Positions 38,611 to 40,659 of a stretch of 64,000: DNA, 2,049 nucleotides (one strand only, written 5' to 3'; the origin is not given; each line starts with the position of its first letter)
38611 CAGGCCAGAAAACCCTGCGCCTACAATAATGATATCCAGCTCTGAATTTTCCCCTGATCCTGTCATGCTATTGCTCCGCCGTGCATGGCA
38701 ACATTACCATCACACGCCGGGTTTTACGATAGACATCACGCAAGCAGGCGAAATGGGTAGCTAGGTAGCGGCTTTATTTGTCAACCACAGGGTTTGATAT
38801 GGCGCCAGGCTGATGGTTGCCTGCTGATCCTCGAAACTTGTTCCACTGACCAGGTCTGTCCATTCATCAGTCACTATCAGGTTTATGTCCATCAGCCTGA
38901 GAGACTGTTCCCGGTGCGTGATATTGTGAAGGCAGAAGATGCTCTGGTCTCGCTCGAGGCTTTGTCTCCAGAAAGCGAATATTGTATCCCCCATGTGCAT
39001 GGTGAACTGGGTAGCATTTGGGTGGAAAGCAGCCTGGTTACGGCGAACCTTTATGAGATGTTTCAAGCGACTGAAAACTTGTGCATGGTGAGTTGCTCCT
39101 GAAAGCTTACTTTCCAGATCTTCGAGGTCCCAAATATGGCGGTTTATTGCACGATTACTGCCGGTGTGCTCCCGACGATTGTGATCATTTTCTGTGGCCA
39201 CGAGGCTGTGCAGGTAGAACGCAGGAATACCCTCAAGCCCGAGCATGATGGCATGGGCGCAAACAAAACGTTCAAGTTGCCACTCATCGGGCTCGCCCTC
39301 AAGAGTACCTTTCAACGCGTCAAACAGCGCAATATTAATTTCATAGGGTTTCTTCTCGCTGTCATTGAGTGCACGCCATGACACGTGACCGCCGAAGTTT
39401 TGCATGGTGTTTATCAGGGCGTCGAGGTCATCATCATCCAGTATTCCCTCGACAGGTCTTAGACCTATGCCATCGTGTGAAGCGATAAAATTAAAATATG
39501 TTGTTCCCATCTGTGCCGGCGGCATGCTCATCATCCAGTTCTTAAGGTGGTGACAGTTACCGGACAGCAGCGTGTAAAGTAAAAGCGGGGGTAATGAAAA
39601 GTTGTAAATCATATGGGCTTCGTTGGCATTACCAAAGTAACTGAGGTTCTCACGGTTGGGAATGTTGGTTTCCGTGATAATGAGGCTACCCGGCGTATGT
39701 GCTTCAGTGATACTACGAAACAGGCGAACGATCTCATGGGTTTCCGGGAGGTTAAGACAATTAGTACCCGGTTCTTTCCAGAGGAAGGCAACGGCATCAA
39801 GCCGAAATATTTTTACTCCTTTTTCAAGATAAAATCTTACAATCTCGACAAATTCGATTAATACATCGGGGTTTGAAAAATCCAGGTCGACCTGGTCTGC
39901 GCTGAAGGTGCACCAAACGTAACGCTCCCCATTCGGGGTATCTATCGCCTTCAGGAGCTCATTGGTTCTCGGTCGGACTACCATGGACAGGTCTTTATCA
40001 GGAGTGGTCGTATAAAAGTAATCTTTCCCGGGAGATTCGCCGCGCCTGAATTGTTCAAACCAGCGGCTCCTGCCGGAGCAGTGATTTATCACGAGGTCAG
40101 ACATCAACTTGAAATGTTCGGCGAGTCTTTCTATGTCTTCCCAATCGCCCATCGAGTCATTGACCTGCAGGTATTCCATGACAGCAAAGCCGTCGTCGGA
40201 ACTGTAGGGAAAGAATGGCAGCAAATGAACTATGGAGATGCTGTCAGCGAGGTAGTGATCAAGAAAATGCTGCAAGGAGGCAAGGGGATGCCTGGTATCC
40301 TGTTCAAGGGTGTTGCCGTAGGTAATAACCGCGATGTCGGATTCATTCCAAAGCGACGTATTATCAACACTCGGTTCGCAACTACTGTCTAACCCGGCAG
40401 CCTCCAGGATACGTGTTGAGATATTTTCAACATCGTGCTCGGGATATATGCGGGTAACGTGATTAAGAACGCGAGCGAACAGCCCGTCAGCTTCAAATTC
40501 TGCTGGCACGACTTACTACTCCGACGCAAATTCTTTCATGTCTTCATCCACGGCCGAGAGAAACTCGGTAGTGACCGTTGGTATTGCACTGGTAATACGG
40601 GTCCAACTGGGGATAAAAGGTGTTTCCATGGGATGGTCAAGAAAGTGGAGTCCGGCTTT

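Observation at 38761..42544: Compatible-solute (glucosyl- or mannosyl-glycerate) synthesis genes together with a GH13 phosphorylase, i.e. synthesis and recycling in one locus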

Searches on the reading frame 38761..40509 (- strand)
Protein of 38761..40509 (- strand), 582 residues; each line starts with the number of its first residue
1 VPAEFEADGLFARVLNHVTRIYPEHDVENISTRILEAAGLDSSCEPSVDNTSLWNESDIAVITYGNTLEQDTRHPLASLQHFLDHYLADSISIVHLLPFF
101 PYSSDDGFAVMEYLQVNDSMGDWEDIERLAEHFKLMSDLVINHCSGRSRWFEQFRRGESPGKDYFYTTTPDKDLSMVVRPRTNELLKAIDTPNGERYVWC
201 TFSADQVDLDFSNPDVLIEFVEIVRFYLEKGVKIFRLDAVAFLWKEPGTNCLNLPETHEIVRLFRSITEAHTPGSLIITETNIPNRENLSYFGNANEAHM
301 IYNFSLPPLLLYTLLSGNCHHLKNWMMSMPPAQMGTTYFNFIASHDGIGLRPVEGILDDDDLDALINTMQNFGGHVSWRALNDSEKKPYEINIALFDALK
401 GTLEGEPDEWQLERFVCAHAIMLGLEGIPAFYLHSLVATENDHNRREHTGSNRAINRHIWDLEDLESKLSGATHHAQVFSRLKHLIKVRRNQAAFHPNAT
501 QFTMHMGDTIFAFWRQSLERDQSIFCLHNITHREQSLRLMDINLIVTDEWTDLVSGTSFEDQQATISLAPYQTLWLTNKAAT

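Call 3: search_protein_families(library=pfam, proteins=[window:38761-40509:-], max_evalue=0.01)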
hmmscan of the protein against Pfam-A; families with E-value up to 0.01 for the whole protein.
window:38761-40509:- (582 aa): 4 families
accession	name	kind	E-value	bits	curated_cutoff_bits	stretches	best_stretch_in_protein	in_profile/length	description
PF00128.31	Alpha-amylase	-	9.8e-29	101.3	22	1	91-346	33-315/446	Alpha amylase, catalytic domain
PF22582.2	Amylosucrase_C-like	-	3.5e-05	24.6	27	1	524-577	23-76/76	Amylosucrase, C-terminal domain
PF16657.11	Malt_amylase_C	-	4.7e-05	23.8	27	1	509-575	12-75/75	Maltogenic Amylase, C-terminal domain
PF23915.1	SusG_C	-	0.0037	18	27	1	510-573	1-60/62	Alpha-amylase SusG C-terminal domain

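Call 4: search_protein_families(library=ncbifam, proteins=[window:38761-40509:-], max_evalue=0.01)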
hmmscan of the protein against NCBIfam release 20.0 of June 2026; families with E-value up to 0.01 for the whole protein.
window:38761-40509:- (582 aa): 8 families
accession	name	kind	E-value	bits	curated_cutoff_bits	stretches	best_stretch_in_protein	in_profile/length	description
TIGR03852.1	sucrose_gtfA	equivalog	2.1e-62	211.2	334.4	1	59-524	3-454/470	sucrose phosphorylase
TIGR02456.1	treS_nterm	equivalog_domain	1.2e-52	179.1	678.35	1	71-354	22-315/539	maltose alpha-D-glucosyltransferase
TIGR02403.1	trehalose_treC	equivalog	1.5e-30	106.4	799.05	2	88-246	38-201/544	alpha,alpha-phosphotrehalase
NF051899.1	BetGalacBglAAgro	equivalog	6.5e-20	71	900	1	79-245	30-204/537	beta-galactosidase BglA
NF008183.0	PRK10933.1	subfamily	2.4e-16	59.6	535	1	79-247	35-209/551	alpha,alpha-phosphotrehalase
NF041090.1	Cyc-maltodext_AglB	equivalog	2.8e-11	42.9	540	1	90-168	78-161/470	cyclomaltodextrinase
NF008051.0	PRK10785.1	equivalog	1.9e-08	33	568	1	90-160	192-267/607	maltodextrin glucosidase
NF041321.1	Alpha-amyl_MalA_Halo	equivalog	0.00061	18.3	875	0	61-163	267-375/666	alpha-amylase MalA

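Call 5: search_solved_structures(query=window:38761-40509:-, max_evalue=1e-10, show_alignments=2)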
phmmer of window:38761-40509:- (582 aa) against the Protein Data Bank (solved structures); distinct sequences matched with E-value up to 1e-10: 101 (the best 60 are shown).
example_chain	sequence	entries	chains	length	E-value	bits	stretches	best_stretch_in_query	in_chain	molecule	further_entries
7qqj_A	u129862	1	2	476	2.6e-55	191.1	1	58-496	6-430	Sucrose phosphorylase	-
7xdq_A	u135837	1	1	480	7.4e-54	186.3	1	76-515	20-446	Glucosylglycerol phosphorylase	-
7xdr_A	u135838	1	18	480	3.7e-52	180.7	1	76-515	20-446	Glucosylglycerol phosphorylase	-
9j1u_F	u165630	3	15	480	6.5e-50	173.3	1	76-516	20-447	Sucrose phosphorylase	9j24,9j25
7esh_A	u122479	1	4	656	5.2e-49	170.3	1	78-350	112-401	amylosucrase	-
7qqi_A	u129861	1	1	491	2.2e-48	168.2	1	57-496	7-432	Aamy domain-containing protein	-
9isa_A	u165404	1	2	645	2.3e-47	164.9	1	77-350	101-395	Amylosucrase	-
3ucq_A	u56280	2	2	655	2.5e-47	164.8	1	77-350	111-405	Amylosucrase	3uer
4ays_A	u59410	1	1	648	5.5e-42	147.1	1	88-350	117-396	AMYLOSUCRASE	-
6s9v_A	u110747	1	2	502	1.5e-41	145.7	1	59-498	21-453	Sucrose 6(F)-phosphate phosphorylase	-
5x7u_A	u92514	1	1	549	2.1e-40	141.9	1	78-353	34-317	Trehalose synthase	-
7znp_A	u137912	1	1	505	1e-38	136.3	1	59-495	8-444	Sucrose phosphorylase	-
9xde_A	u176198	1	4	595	2.4e-38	135.1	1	83-353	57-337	maltose alpha-D-glucosyltransferase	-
1r7a_A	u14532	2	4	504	2e-37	132.1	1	60-516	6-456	sucrose phosphorylase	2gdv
2gdu_A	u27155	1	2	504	4.6e-37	130.9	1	60-516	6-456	sucrose phosphorylase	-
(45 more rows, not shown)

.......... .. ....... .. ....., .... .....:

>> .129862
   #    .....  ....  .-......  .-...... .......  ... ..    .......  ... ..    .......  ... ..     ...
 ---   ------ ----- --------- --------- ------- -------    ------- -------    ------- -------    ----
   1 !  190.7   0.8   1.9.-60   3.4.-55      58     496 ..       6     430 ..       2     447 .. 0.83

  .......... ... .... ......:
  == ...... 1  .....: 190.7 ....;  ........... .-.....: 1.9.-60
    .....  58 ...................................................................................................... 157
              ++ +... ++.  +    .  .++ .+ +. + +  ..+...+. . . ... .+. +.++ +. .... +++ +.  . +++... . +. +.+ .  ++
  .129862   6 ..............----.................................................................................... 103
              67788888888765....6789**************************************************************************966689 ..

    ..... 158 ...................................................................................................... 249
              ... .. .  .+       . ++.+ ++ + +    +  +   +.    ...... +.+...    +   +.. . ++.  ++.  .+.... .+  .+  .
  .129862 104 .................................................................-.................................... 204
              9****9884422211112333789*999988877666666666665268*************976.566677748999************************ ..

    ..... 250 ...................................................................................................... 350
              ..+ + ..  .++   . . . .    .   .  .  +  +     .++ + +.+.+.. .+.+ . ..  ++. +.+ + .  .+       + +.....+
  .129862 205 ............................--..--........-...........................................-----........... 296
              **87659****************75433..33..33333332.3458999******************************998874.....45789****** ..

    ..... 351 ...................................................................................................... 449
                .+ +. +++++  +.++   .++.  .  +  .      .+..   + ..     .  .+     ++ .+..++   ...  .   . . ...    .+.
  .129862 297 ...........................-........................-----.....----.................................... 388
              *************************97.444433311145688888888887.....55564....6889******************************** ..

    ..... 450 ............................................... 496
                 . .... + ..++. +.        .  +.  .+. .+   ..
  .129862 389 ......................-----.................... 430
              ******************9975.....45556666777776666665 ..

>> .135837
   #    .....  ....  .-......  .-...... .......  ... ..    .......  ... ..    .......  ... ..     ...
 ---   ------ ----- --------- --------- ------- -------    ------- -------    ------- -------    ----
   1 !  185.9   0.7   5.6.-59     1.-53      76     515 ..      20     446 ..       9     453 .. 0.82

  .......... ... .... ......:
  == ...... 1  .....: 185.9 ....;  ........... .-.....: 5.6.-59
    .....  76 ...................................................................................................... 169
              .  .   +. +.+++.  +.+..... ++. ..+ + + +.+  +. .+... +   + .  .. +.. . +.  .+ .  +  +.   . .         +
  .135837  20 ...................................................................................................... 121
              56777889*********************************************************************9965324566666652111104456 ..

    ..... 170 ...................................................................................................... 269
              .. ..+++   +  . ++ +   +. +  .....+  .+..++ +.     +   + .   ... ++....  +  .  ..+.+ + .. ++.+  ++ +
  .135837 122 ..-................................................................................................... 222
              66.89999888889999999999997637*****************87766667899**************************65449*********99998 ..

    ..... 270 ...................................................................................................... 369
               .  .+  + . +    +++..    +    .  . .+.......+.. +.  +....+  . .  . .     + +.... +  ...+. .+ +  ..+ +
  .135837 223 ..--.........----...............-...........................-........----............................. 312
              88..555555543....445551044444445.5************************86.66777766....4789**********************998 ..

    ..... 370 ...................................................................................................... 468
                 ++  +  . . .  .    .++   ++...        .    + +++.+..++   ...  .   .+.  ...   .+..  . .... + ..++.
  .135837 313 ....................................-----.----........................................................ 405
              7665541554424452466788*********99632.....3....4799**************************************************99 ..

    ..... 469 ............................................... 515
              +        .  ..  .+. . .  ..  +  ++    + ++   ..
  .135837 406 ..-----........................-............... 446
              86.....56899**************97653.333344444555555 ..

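Call 8: find_homologous_proteins(query=window:38761-40509:-, max_evalue=1e-20)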
Query window:38761-40509:- (582 aa): 8000 proteins with E <= 1e-20 among 8000 candidates; the best 120 are listed.
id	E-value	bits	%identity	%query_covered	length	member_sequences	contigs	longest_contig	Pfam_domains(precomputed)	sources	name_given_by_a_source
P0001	0.0e+0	1261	91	100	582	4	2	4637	PF00128.32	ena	-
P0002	4.2e-270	915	66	98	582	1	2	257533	PF00128.32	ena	-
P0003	4.9e-268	908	66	98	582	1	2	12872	PF00128.32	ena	-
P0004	1.6e-267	907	65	100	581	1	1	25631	PF00128.32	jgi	jgi:sucrose phosphorylase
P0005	1.1e-266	904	63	99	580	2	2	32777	PF00128.32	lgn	-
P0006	1.1e-265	901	64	100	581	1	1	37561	PF00128.32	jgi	jgi:sucrose phosphorylase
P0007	6.4e-265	898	66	98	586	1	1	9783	PF00128.32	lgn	-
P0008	9.1e-263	891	64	99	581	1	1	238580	PF00128.32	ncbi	-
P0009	1.3e-262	891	63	100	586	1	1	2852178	PF00128.32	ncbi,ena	-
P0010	1.6e-262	890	64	98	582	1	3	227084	PF00128.32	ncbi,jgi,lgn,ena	jgi:sucrose phosphorylase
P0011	2.7e-262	890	63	99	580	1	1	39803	PF00128.32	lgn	-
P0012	4.6e-262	889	63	98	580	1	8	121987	PF00128.32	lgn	-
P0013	4.5e-261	885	63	99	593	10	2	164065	PF00128.32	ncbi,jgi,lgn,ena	-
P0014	5.7e-261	885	63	99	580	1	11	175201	PF00128.32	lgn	-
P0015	6.9e-261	885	64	97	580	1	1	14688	PF00128.32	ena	-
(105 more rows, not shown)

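Call 17: find_related_loci(query=window:38761-40509:-, collection=genome_contigs, flank=8000)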
Query window:38761-40509:- (582 aa) in genome_contigs; peptide patterns used: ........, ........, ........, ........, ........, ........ (x = any residue, [..] = any of these).
87 stretches matched a pattern; 52 encode a relative of the query (tblastn E <= 1e-3); 52 distinct loci.
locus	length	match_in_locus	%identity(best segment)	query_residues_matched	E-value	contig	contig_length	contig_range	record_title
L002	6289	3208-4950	91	1-581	0e+0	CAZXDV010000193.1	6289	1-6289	MAG TPA_asm: uncultured Enterobacteriaceae bacterium isolate SRP135972_co2_275 genome assembly, contig: NODE_19699_lengt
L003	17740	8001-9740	63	1-580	0e+0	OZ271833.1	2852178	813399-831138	MAG: Gammaproteobacteria bacterium isolate 2a44d175-53db-4dc9-9779-4eb4755af345 genome assembly, chromosome: 1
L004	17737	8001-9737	63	1-579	0e+0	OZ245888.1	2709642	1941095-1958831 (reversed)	MAG: Gammaproteobacteria bacterium isolate 350a5f61-b8f1-454f-ad59-faebc42396dc genome assembly, chromosome: 1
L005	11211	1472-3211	57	1-579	0e+0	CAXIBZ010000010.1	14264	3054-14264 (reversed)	MAG TPA_asm: uncultured Methylophilaceae bacterium isolate ERR7163067_binner13_57 genome assembly, contig: ERZ8868625.48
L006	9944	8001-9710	57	10-579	0e+0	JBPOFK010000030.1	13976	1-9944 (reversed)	MAG: Methylophilaceae bacterium isolate MAG_41 MAG_41_31, whole genome shotgun sequence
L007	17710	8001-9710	59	13-578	0e+0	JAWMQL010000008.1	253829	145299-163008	Halieaceae bacterium WSDMB12 NODE_8_length_253829_cov_30.133897, whole genome shotgun sequence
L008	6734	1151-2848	58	13-579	0e+0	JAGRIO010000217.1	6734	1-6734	MAG: Pseudomonadales bacterium isolate HKST-UBA224 NODE_218_length_6734_cov_2.820039, whole genome shotgun sequence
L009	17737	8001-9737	57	8-580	0e+0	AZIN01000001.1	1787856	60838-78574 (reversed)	Gammaproteobacteria bacterium MOLA455 MOLA455_Contig1, whole genome shotgun sequence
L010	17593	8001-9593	60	50-580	0e+0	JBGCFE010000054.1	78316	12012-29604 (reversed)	MAG: Halioglobus sp. isolate SGMAG-29 contig54, whole genome shotgun sequence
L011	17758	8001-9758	58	2-579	0e+0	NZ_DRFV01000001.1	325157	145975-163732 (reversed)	MAG: Pseudohongiella sp. isolate HyVt-330 HyVt-330_k145_102205, whole genome shotgun sequence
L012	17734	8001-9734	59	10-579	0e+0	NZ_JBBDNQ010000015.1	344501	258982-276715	MAG: Pseudohongiella sp. isolate LejiaB_56_40 Lejia_B_23_length_344501_cov_25, whole genome shotgun sequence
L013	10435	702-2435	57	10-579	0e+0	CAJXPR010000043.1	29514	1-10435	MAG TPA_asm: uncultured Gammaproteobacteria bacterium isolate SRR3933379_bin.1_MetaBAT_v2.12.1_MAG genome assembly, cont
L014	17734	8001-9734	57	10-579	0e+0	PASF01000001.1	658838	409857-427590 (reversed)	MAG: Gammaproteobacteria bacterium isolate SAT189 194886, whole genome shotgun sequence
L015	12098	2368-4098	53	2-579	0e+0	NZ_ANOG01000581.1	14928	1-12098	Rhodopirellula maiorica SM1 cSM10584, whole genome shotgun sequence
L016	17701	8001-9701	52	12-579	0e+0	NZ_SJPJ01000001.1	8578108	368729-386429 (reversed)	Novipirellula herctigrandis strain CA13 CA13_contig00001, whole genome shotgun sequence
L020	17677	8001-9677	46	13-577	1e-169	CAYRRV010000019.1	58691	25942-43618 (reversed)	MAG TPA_asm: uncultured Bacteroidales bacterium isolate SRP252850_co1_125 genome assembly, contig: NODE_640_length_58691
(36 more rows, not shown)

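Call 50: search_protein_families(library=pfam, proteins=[L020:5251-6699:+, L020:4325-5254:+, L020:3067-4374:+, L006:5011-5937:+], max_evalue=0.01)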
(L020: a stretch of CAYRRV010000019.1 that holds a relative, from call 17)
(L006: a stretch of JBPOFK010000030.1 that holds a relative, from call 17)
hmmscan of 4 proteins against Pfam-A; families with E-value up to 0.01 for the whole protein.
L020:5251-6699:+ (482 aa): 1 family
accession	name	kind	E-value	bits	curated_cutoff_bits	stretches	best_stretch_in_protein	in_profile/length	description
PF00534.26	Glycos_transf_1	-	6e-05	23.1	26.4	1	382-436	100-148/172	Glycosyl transferases group 1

L020:4325-5254:+ (309 aa): 3 families
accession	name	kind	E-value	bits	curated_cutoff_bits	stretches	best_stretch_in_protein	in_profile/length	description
PF00702.32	Hydrolase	-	1.3e-10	42.5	26.4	1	36-264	1-189/191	haloacid dehalogenase-like hydrolase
PF13419.12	HAD_2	-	6e-05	23.7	23.8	1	150-270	70-176/178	Haloacid dehalogenase-like hydrolase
PF13242.12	Hydrolase_like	-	0.00014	22.2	22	1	223-302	3-74/75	HAD-hyrolase-like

L020:3067-4374:+ (435 aa): 2 families
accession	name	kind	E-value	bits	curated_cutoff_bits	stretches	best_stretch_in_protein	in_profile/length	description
PF00534.26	Glycos_transf_1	-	0.00045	20.2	26.4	1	215-338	9-132/172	Glycosyl transferases group 1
PF13692.12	Glyco_trans_1_4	-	0.0013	19.4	27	1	285-337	64-115/142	Glycosyl transferases group 1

L006:5011-5937:+ (308 aa): 5 families
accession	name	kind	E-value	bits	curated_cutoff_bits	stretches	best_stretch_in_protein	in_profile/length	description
PF00485.24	PRK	-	1.5e-05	25.3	22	1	45-161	2-116/196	Phosphoribulokinase / Uridine kinase family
PF07693.20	KAP_NTPase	-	0.00059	19.6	20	1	23-96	3-76/293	KAP family P-loop domain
PF13238.12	AAA_18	-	0.0053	17.6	29.4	0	45-81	1-34/128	AAA domain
PF13191.12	AAA_16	-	0.0056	17.6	32.6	1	28-85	12-66/167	AAA ATPase domain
PF06414.18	Zeta_toxin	-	0.0093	15.9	22.3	0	33-80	6-53/199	Zeta toxin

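Call 51: search_protein_families(library=ncbifam, proteins=[L020:5251-6699:+, L020:4325-5254:+, L020:3067-4374:+], max_evalue=0.01)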
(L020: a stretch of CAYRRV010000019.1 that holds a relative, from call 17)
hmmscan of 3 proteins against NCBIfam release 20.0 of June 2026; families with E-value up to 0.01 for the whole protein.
L020:5251-6699:+ (482 aa): 2 families
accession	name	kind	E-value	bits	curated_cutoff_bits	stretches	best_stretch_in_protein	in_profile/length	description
NF041101.1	manno_glu_gly_synth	equivalog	1.1e-13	50.7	640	1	7-442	2-388/431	mannosylglucosylglycerate synthase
NF047880.1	glyco_SdgA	exception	0.0011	17.6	800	1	377-467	392-481/488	serine-aspartate repeat adhesin O-glycosyltransferase SdgA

L020:4325-5254:+ (309 aa): 11 families
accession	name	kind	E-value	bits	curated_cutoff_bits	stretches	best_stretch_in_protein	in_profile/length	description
TIGR02253.1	CTE7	subfamily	5.8e-10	39.3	169.75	1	36-281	2-203/221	TIGR02253 family HAD-type hydrolase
TIGR02252.1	DREG-2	subfamily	9.1e-08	32.1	155.2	1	159-271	105-203/203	HAD hydrolase, REG-2-like, family IA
TIGR01460.1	HAD-SF-IIA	subfamily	1.9e-05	24.6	100.15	1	224-271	197-242/246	HAD-IIA family hydrolase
TIGR02254.1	YjjG_YfnB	equivalog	2.1e-05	24.1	159.9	1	140-306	77-222/223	YjjG family noncanonical pyrimidine nucleotidase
TIGR01668.1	YqeG_hyp_ppase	hypoth_equivalog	4.2e-05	23.1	89.1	1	162-276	46-139/170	YqeG family HAD IIIA-type phosphatase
TIGR02247.1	HAD-1A3-hyp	subfamily_domain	5.3e-05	23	125.4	1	137-273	72-196/211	epoxide hydrolase N-terminal domain-like phosphatase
NF009695.0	PRK13222.1-2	equivalog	8.5e-05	22.1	225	0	153-307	88-222/226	phosphoglycolate phosphatase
NF053752.1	TK1734_fam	exception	0.00022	20.6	475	0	233-306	191-258/260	2-phosphoglycolate phosphatase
TIGR01662.1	HAD-SF-IIIA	subfamily_domain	0.00039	20.5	44.6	1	156-273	22-139/141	HAD-IIIA family hydrolase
TIGR01428.1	HAD_type_II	equivalog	0.00078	19.5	125.4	0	36-52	1-17/197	haloacid dehalogenase type II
NF053830.1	RUBPPhHalo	equivalog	0.00083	19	330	1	212-306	147-233/234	ribulose-1,5-bisphosphate 5-phosphatase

L020:3067-4374:+ (435 aa): 6 families
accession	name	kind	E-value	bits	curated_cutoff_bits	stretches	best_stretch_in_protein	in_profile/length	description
NF041101.1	manno_glu_gly_synth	equivalog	0.00016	20.5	640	0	74-237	82-240/431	mannosylglucosylglycerate synthase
TIGR03999.1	thiol_BshA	equivalog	0.00034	19.7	273.7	1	285-329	260-304/375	N-acetyl-alpha-D-glucosaminyl L-malate synthase BshA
NF047880.1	glyco_SdgA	exception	0.0044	15.6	800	0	264-328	358-420/488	serine-aspartate repeat adhesin O-glycosyltransferase SdgA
NF041010.1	glycosy_Agl16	equivalog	0.0055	15.6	575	0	91-236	73-206/352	glycosylation protein Agl16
NF007396.0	PRK09922.1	equivalog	0.0073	15.2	385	0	295-363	257-325/361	lipopolysaccharide 1,6-galactosyltransferase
TIGR02149.1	glgA_Coryne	subfamily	0.0075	15.4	302.4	0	183-326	168-312/391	glycogen synthase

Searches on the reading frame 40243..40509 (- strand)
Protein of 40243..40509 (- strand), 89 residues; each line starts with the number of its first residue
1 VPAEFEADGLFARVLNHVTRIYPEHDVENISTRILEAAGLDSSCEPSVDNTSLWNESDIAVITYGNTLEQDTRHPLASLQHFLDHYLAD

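Call 48: search_protein_families(library=pfam, proteins=[window:40243-40509:-], max_evalue=0.1)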
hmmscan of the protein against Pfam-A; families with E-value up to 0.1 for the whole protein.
seq(89 aa): 0 families
